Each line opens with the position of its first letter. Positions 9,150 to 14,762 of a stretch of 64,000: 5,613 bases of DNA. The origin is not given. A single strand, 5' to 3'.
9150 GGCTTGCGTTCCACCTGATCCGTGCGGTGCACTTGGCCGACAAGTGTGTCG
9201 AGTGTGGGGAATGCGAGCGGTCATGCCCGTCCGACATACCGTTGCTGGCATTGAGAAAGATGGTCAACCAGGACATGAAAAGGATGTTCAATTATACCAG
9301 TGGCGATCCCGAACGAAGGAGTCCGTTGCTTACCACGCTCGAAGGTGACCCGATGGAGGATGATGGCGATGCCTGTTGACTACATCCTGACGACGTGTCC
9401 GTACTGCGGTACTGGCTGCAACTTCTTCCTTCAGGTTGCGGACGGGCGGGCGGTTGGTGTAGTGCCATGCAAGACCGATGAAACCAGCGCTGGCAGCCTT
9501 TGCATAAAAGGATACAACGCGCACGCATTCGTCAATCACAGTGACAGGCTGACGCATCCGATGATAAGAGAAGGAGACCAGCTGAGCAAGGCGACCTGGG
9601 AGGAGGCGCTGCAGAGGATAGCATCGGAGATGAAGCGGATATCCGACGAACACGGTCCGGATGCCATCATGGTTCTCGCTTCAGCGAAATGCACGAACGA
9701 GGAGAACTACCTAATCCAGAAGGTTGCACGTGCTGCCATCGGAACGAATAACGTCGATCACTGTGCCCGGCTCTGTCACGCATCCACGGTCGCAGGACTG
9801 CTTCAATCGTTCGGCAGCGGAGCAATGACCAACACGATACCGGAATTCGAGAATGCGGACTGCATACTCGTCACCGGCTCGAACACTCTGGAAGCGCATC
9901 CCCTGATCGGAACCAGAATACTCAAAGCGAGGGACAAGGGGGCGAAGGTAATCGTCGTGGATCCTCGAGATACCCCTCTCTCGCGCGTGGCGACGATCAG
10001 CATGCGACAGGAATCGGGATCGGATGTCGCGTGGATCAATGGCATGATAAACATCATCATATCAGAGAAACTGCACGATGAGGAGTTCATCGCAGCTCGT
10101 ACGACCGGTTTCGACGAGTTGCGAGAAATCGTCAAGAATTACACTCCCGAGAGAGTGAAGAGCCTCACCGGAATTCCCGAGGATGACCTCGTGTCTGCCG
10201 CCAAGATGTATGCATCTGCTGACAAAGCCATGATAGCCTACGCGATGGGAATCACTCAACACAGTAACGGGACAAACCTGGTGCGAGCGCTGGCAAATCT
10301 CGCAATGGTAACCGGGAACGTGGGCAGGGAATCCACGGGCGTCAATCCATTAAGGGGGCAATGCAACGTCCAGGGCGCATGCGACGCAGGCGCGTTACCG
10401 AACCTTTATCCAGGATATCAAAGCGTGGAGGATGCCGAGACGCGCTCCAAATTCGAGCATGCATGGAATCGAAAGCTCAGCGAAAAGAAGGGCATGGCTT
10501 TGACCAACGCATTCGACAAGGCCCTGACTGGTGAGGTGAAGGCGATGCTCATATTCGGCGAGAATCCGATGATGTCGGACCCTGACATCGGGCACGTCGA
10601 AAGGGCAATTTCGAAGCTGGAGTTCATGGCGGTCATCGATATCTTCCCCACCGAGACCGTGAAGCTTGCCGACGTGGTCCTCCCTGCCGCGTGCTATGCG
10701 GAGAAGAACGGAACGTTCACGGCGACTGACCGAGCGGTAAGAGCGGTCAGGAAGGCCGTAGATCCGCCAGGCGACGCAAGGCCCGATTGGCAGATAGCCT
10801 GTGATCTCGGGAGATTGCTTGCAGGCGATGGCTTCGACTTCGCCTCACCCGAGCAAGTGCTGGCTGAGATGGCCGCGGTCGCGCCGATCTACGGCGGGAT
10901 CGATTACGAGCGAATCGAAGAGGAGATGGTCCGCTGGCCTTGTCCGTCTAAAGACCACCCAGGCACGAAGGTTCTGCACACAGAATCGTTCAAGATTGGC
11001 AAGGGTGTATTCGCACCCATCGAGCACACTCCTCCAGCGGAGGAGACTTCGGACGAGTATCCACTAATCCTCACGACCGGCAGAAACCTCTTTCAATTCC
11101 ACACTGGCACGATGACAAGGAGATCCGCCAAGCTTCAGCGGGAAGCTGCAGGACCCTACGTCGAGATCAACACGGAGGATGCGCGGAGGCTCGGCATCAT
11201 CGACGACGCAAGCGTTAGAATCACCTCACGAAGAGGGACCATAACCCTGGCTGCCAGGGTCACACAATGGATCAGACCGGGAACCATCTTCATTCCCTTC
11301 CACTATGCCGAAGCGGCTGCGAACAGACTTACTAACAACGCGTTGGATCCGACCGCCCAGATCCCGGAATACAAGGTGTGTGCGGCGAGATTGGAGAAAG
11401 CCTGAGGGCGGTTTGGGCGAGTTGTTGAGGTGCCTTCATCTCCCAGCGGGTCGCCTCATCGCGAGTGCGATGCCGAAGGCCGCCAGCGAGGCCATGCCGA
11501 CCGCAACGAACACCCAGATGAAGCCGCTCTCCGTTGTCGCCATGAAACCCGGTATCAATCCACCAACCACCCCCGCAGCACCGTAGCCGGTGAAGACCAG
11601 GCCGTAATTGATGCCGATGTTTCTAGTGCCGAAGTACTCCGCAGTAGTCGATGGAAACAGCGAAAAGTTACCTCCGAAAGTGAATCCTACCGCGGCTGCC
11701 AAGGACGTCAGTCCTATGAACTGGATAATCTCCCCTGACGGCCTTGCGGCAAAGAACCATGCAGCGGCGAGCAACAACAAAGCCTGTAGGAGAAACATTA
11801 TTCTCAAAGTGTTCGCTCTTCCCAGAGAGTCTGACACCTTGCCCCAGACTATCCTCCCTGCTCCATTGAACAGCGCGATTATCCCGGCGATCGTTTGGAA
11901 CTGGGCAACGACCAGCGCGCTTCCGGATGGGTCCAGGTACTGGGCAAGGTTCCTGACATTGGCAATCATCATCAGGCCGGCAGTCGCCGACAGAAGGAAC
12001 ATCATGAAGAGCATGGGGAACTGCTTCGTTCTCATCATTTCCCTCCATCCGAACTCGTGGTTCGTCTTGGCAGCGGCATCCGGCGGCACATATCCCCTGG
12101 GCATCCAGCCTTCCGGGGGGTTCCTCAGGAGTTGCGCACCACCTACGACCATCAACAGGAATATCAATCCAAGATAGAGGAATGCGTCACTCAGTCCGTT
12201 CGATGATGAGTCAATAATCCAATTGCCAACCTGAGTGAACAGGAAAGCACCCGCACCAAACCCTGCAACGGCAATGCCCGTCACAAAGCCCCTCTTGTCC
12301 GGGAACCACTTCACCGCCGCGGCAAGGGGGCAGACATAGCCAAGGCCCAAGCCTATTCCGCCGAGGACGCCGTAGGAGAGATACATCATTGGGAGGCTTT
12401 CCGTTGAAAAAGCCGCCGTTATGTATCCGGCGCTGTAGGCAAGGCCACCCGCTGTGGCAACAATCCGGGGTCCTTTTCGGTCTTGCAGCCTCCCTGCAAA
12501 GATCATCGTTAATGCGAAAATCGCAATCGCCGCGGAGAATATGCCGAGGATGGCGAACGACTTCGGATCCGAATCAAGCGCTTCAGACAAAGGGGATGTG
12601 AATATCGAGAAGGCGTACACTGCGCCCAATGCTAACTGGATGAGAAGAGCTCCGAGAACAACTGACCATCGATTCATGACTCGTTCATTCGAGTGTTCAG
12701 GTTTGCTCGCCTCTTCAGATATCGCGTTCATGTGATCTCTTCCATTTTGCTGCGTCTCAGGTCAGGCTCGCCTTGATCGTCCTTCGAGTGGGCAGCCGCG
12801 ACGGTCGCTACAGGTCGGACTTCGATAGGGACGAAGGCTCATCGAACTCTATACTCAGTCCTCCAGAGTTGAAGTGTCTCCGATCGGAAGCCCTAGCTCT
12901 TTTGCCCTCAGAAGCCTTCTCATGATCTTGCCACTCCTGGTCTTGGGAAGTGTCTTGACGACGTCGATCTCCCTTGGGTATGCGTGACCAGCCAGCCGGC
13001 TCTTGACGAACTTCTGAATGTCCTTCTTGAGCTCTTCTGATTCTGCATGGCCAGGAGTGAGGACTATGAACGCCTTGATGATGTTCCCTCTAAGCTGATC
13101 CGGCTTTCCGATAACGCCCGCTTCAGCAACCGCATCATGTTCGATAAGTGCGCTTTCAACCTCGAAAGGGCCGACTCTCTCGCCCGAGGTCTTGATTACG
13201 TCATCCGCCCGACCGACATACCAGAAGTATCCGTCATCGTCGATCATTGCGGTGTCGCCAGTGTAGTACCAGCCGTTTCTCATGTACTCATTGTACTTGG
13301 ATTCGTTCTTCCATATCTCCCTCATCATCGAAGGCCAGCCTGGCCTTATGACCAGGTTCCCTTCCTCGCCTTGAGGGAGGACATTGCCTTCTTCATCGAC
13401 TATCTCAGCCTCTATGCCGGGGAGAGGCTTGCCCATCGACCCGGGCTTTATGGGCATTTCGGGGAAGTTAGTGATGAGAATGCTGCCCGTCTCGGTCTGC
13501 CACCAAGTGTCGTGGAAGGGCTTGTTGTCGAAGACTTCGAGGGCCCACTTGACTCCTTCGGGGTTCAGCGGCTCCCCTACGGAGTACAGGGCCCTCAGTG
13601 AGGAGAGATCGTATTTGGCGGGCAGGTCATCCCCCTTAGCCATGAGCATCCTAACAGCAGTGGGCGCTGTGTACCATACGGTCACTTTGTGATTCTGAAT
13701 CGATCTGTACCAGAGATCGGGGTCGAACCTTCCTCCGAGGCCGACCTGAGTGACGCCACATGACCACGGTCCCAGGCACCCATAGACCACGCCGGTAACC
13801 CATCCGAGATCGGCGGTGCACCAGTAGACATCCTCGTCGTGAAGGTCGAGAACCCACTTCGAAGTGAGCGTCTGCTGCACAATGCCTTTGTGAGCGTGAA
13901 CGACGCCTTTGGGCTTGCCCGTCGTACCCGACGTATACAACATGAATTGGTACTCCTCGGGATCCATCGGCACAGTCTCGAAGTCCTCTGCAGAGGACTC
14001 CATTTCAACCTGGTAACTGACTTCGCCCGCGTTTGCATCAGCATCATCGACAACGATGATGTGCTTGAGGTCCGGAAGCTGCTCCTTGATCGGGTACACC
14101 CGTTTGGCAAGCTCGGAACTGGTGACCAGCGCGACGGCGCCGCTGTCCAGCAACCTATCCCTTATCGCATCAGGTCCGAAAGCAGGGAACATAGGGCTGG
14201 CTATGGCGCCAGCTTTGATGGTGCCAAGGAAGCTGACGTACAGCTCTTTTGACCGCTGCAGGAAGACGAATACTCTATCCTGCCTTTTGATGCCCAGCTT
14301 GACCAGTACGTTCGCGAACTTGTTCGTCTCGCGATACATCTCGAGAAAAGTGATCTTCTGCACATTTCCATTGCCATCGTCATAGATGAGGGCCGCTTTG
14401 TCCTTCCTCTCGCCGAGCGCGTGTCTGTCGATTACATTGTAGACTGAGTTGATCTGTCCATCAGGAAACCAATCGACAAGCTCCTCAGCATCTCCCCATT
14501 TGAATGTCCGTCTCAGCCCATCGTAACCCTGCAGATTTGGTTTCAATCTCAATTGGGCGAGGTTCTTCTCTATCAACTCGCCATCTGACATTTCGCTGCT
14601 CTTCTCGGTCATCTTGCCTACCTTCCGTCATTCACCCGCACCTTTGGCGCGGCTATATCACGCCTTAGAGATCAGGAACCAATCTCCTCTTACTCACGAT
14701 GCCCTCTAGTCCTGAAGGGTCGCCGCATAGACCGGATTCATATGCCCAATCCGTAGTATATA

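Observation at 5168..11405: Formate dehydrogenase operon built on a complementary split-HdrA pair plus MvhD, with no HdrBC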

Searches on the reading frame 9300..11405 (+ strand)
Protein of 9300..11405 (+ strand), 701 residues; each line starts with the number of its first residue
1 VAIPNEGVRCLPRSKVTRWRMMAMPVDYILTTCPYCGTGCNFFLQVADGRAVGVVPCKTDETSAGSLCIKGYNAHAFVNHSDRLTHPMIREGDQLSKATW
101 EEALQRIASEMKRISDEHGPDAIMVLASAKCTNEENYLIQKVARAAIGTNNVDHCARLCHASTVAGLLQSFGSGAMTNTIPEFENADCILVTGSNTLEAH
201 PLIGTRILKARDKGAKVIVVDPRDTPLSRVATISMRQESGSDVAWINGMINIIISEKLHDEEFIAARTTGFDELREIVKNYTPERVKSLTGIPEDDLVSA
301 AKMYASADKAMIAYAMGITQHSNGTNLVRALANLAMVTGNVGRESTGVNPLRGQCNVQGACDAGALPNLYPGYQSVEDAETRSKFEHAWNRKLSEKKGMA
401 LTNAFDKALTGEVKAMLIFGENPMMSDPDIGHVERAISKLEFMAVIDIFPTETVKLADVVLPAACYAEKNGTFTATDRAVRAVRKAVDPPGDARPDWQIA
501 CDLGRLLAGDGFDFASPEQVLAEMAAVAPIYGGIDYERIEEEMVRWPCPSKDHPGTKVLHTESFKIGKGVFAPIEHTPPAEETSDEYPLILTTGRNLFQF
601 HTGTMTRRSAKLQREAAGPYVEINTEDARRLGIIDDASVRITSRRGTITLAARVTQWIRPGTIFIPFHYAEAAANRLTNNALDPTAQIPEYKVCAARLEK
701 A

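Call 5: search_protein_families(library=pfam, proteins=[window:9300-11405:+], max_evalue=0.01)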
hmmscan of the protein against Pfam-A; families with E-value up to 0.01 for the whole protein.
window:9300-11405:+ (701 aa): 3 families
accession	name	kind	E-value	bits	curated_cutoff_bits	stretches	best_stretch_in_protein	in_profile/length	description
PF00384.28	Molybdopterin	-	5e-82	276.2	24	1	83-504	1-351/353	Molybdopterin oxidoreductase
PF01568.27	Molydop_binding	-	1.9e-34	118.5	26.8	1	589-695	1-110/110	Molydopterin dinucleotide binding domain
PF04879.21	Molybdop_Fe4S4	-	1.1e-14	54.5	22.7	1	30-80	5-55/55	Molybdopterin oxidoreductase Fe4S4 domain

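Call 6: search_protein_families(library=ncbifam, proteins=[window:9300-11405:+], max_evalue=0.01)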
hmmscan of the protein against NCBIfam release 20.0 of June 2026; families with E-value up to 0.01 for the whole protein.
window:9300-11405:+ (701 aa): 30 families (the best 25 are shown)
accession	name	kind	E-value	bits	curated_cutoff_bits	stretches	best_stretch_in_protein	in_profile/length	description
TIGR01591.1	Fdh-alpha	equivalog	3.7e-254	844.8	666.25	1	31-697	1-671/672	formate dehydrogenase subunit alpha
NF047855.1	AssmNtatRedNasC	equivalog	7.5e-178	593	1100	1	30-699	22-707/708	assimilatory nitrate reductase catalytic subunit NasC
NF041323.1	Nitr_red_NasA_Halo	equivalog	1.4e-110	370.8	1000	1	36-699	3-673/673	assimilatory nitrate reductase NasA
NF010055.0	PRK13532.1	equivalog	7.2e-91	305.7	904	3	31-267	45-290/830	nitrate reductase catalytic subunit NapA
TIGR01553.1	formate-DH-alph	equivalog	7.8e-90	302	814.2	4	31-270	47-306/1009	formate dehydrogenase-N subunit alpha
TIGR01701.1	Fdhalpha-like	subfamily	9.8e-88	295.1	582.15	1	79-699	95-742/744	FdhF/YdeP family oxidoreductase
TIGR01706.1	NAPA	equivalog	6.6e-87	292.6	930.55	3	31-268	45-291/830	periplasmic nitrate reductase subunit alpha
NF041513.1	formate_DH_Act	exception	3.9e-84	283.2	1400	4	31-268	45-295/1067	formate dehydrogenase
NF012032.0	PRK15488.1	equivalog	5.8e-63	213.1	694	1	29-510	44-530/759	thiosulfate reductase PhsA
TIGR02693.1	arsenite_ox_L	equivalog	2.3e-53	181.3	359.05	3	215-506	267-572/806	arsenate reductase (azurin) large subunit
TIGR03479.1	DMSO_red_II_alp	subfamily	4.4e-52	177.2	984.75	3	268-505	385-641/913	molybdopterin-dependent oxidoreductase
NF005895.0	PRK07860.1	equivalog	1.2e-50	172.4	802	2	17-570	223-716/811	NADH-quinone oxidoreductase subunit G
TIGR01973.1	NuoG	equivalog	2.5e-48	165.3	470.05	1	19-499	205-602/606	NADH-quinone oxidoreductase subunit NuoG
TIGR02166.1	dmsA_ynfE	subfamily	7.5e-47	159.9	777.7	2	35-503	52-553/794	DMSO/selenate family reductase complex A subunit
NF007406.0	PRK09939.1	equivalog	1.3e-42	145.9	1473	1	80-440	105-483/759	acid resistance putative oxidoreductase YdeP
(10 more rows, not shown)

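Call 41: search_solved_structures(query=window:9360-11405:+, show_alignments=1, max_evalue=1e-40)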
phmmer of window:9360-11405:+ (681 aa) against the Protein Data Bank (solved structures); distinct sequences matched with E-value up to 1e-40: 32.
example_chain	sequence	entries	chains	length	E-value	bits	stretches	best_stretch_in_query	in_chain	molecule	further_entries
9t1s_L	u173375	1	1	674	2.2e-218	730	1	4-680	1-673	formate dehydrogenase (coenzyme F420)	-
7qv7_S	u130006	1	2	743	7.6e-209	698.5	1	8-541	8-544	Hydrogen dependent carbon dioxide reductase subunit FdhF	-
7bkb_D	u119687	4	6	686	1.8e-195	654.3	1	7-680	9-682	Formate dehydrogenase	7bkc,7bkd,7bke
7vw6_A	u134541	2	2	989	1.7e-172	578.4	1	9-678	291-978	Formate dehydrogenase | Tungsten-containing formate dehydrogenase alpha subunit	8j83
7e5z_A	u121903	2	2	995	1.7e-172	578.4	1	9-678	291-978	Formate dehydrogenase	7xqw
1aa6_A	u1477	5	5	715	1.2e-168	565.7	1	9-679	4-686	FORMATE DEHYDROGENASE H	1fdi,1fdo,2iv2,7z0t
6tg9_A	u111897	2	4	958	5.1e-165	553.7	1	5-678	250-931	Formate dehydrogenase subunit alpha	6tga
9wxb_B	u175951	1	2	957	7.7e-165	553.1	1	5-678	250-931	Formate dehydrogenase alpha subunit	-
8rqz_C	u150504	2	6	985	7.7e-154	516.7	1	10-679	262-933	Probable oxidoreductase YjgC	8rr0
9gzq_A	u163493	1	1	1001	8e-154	516.7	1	10-679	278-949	Probable oxidoreductase YjgC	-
2jim_A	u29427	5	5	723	1.6e-119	403.4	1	5-681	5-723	PERIPLASMIC NITRATE REDUCTASE | PROTEIN (PERIPLASMIC NITRATE REDUCTASE)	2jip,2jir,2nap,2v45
2jio_A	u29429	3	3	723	1.8e-119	403.2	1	5-681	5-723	PERIPLASMIC NITRATE REDUCTASE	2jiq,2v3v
9vap_A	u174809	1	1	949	2.7e-89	303.5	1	5-357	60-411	Formate dehydrogenase molybdopterin-binding subunit FdhA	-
3ml1_A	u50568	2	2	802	3.3e-72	247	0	11-252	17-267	Periplasmic nitrate reductase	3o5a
2nya_A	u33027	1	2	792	3.3e-70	240.4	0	11-245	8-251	Periplasmic nitrate reductase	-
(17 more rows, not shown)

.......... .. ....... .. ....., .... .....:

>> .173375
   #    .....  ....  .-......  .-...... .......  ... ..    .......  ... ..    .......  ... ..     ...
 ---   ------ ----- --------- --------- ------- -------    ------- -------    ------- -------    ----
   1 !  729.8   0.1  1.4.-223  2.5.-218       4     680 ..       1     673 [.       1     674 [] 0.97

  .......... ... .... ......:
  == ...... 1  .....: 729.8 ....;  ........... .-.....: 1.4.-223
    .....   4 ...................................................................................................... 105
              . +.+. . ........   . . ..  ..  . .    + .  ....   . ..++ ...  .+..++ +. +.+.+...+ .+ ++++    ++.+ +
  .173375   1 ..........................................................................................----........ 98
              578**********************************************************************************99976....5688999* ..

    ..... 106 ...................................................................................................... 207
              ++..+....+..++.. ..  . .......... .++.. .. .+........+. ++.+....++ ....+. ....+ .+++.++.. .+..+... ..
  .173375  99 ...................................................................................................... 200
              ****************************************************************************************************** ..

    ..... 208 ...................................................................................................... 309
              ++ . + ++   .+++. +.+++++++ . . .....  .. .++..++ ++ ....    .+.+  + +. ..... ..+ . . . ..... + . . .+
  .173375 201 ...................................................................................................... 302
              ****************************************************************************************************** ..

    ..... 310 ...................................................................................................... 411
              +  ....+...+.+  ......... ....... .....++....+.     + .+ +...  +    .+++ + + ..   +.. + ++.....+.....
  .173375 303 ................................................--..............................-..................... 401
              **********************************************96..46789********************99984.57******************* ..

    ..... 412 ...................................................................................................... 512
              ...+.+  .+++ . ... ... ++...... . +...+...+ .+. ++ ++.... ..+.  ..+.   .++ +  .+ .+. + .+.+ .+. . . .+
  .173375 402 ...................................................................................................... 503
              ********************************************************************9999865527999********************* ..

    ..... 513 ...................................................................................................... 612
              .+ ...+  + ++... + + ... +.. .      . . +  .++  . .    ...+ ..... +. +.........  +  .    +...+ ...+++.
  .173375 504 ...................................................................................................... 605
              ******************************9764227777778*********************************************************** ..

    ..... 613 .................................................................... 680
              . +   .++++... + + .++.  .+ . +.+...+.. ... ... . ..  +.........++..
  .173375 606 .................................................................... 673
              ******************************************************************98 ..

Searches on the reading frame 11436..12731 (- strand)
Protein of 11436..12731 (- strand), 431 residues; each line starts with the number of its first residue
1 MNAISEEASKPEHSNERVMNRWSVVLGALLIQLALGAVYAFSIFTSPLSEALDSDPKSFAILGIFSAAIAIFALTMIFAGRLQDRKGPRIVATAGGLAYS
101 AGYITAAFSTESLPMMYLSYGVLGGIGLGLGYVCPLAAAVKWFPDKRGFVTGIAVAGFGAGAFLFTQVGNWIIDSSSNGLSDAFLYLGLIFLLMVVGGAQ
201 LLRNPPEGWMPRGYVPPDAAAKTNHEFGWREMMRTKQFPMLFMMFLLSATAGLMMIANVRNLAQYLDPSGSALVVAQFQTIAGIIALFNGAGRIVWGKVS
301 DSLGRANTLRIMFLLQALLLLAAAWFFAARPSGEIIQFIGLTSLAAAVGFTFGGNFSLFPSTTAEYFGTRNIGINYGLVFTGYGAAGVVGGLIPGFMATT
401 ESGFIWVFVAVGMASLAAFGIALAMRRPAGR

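Call 5: search_protein_families(library=pfam, proteins=[window:11436-12731:-], max_evalue=0.01)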
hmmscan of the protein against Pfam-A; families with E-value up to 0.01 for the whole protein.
window:11436-12731:- (431 aa): 3 families
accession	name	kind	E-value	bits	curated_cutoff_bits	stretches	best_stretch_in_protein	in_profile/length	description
PF07690.21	MFS_1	-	7e-39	134.2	33.4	2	35-390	9-346/347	Major Facilitator Superfamily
PF06813.19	Nodulin-like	-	1.3e-08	35.1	24.7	1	21-194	1-173/250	Nodulin-like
PF23262.1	NFD4_C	-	4.6e-05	23.7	27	1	226-383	7-153/215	NFD4, C-terminal domain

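Call 6: search_protein_families(library=ncbifam, proteins=[window:11436-12731:-], max_evalue=0.01)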
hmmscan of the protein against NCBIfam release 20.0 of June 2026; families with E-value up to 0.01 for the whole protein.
window:11436-12731:- (431 aa): 6 families
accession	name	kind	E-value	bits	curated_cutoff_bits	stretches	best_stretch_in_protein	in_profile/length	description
NF049980.1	SfMCT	equivalog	4.1e-114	381.2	320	1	21-412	1-376/378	L-lactate MFS transporter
TIGR00890.1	2A0111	subfamily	1.2e-76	258.1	374.85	1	21-419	2-375/377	oxalate/formate antiport family MFS transporter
TIGR04259.1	oxa_formateAnti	equivalog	1.1e-54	185.9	335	1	23-428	4-394/405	oxalate/formate MFS antiporter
TIGR00892.1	2A0113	subfamily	1.4e-09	37.2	586.1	1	22-203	18-194/455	monocarboxylate transporter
NF007782.0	PRK10473.1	subfamily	0.00057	19.1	417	1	64-137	43-114/394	MdtL family multidrug efflux MFS transporter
TIGR00894.1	2A0114euk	subfamily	0.0021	16.7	626.45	1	120-178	137-195/465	Na(+)-dependent inorganic phosphate cotransporter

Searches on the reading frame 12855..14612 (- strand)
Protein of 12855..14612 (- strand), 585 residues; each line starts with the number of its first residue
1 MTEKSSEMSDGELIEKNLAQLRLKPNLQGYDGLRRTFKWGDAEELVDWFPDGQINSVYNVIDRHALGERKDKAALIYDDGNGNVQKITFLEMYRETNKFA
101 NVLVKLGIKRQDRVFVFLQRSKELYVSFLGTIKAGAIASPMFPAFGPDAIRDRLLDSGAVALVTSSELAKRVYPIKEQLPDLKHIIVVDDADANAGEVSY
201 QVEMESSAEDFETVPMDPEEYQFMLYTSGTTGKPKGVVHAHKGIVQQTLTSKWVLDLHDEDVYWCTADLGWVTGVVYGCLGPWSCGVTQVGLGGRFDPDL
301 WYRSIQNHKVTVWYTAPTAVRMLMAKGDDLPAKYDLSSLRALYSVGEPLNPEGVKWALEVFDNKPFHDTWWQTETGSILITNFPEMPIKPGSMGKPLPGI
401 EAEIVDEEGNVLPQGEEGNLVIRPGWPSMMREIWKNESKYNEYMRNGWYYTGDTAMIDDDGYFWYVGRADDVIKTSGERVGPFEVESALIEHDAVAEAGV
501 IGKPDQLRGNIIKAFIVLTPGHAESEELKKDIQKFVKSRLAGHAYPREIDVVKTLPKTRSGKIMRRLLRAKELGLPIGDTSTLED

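Call 5: search_protein_families(library=pfam, proteins=[window:12855-14612:-], max_evalue=0.01)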
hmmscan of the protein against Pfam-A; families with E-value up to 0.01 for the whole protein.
window:12855-14612:- (585 aa): 3 families
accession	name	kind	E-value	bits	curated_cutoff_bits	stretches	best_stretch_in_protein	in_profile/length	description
PF00501.34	AMP-binding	-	1.3e-92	311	29.9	1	66-433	5-383/384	AMP-binding enzyme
PF13193.12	AMP-binding_C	-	2.4e-24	86.5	24.5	1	484-562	1-76/76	AMP-binding enzyme C-terminal domain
PF16177.11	ACAS_N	-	0.0076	16.5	27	0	35-60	31-55/55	Acetyl-coenzyme A synthetase N-terminus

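Call 6: search_protein_families(library=ncbifam, proteins=[window:12855-14612:-], max_evalue=0.01)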
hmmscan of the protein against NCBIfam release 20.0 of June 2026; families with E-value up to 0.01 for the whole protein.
window:12855-14612:- (585 aa): 109 families (the best 25 are shown)
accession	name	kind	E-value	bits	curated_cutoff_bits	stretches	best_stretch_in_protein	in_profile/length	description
NF003313.0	PRK04319.1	equivalog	5.8e-252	837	729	1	16-585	5-574/574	acetate--CoA ligase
NF001208.0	PRK00174.1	subfamily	5.9e-174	579.9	657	1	37-585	61-634/649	acetate--CoA ligase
TIGR02188.1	Ac_CoA_lig_AcsA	equivalog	8.9e-173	575.9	724.95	1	41-585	43-619/629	acetate--CoA ligase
NF047394.1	AcylCoAsynMbcS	equivalog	1.7e-124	416.3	850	1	58-572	12-520/525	acyl-CoA synthetase MbcS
NF004837.0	PRK06187.1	subfamily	6.6e-106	354.7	476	1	63-571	15-521/531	long-chain-fatty-acid--CoA ligase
NF007815.0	PRK10524.1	equivalog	1.9e-103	347.1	955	1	46-585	44-616/629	propionate--CoA ligase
TIGR02262.1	benz_CoA_lig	subfamily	5.4e-94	315.7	375.25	1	54-570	3-507/508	benzoate-CoA ligase family protein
TIGR02316.1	propion_prpE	equivalog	3e-89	300.3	827.4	1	46-585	43-615/628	propionate--CoA ligase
NF006181.0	PRK08314.1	subfamily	8.2e-81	271.9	705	1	71-572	39-554/563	long-chain-fatty-acid--CoA ligase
NF006182.0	PRK08316.1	subfamily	3.6e-74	250.1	663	1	55-571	11-516/523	fatty acyl-CoA synthetase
NF004808.0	PRK06155.1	equivalog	4e-70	236.6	722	1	84-572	44-522/542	ATP-dependent acyl-CoA ligase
NF002937.0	PRK03584.1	subfamily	6.2e-70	236.1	639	1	46-564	80-617/657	acetoacetate--CoA ligase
NF053567.1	HBDA_AROS1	equivalog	8.5e-69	232.3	1000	1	83-569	36-516/523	3-hydroxybenzoate--CoA ligase HbdA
NF005947.1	PRK08008.1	equivalog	2.2e-68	231.2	651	1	69-568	20-517/518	crotonobetaine/carnitine-CoA ligase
NF005307.0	PRK06839.1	equivalog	5.8e-68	229.7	748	1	82-568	23-489/496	o-succinylbenzoate--CoA ligase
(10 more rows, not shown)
